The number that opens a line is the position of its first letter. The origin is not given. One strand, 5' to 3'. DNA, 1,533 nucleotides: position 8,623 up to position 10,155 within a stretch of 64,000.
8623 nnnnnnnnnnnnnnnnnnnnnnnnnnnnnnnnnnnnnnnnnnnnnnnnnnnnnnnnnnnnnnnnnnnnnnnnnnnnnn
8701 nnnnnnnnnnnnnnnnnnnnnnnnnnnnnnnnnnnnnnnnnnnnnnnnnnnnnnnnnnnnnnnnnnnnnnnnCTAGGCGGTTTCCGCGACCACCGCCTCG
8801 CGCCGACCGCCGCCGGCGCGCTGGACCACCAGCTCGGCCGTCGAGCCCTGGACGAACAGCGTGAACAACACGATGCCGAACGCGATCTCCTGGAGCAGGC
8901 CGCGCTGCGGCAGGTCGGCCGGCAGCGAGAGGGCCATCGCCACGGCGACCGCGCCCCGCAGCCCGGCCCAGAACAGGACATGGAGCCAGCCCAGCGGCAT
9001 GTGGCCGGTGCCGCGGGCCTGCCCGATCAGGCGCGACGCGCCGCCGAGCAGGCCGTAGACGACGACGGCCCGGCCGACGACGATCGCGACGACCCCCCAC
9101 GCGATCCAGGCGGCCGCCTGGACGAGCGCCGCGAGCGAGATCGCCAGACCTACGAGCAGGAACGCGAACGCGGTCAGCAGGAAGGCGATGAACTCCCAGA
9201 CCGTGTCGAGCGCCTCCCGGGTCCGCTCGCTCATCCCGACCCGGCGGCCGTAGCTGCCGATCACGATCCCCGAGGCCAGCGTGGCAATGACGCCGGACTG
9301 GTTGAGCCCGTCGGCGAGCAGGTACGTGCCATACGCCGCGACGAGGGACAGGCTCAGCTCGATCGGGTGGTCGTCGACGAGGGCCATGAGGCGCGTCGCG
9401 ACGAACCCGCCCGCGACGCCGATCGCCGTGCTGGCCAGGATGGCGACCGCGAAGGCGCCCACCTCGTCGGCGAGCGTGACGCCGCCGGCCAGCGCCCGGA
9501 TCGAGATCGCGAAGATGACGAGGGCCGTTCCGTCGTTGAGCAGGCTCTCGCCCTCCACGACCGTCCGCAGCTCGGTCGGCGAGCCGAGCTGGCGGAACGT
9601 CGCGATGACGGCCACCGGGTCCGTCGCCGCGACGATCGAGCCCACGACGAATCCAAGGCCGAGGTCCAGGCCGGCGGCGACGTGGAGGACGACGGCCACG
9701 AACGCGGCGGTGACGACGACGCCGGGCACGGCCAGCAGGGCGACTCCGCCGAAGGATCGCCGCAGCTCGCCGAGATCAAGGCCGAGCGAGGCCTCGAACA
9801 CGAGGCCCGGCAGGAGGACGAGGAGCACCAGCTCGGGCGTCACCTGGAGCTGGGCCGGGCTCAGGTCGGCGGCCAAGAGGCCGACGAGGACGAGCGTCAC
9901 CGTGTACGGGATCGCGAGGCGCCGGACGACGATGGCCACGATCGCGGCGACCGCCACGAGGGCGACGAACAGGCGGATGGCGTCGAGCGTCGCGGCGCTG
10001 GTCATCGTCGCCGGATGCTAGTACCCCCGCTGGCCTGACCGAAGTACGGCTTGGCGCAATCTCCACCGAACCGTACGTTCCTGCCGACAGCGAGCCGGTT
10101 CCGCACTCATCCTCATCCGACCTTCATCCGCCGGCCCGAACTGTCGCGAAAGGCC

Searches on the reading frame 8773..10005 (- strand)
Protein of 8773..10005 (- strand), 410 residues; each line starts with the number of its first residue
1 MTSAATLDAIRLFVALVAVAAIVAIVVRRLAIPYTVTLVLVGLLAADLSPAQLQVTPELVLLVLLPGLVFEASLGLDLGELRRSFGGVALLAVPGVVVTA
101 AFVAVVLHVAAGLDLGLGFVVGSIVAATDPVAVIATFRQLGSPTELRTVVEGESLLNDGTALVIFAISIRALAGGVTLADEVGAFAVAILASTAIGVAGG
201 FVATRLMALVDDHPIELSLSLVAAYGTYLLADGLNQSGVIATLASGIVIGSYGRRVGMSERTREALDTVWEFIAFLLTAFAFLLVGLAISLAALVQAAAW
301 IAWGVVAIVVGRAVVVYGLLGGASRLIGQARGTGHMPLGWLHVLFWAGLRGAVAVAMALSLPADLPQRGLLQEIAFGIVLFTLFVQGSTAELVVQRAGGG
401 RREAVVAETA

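Call 75: search_protein_families(library=pfam, proteins=[window:8773-10005:-], max_evalue=0.001)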
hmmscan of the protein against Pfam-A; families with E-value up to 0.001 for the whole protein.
window:8773-10005:- (410 aa): 1 family
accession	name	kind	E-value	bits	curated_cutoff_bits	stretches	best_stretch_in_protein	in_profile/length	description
PF00999.27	Na_H_Exchanger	-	1.8e-55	188.8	26.2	1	18-394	2-373/375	Sodium/hydrogen exchanger, transmembrane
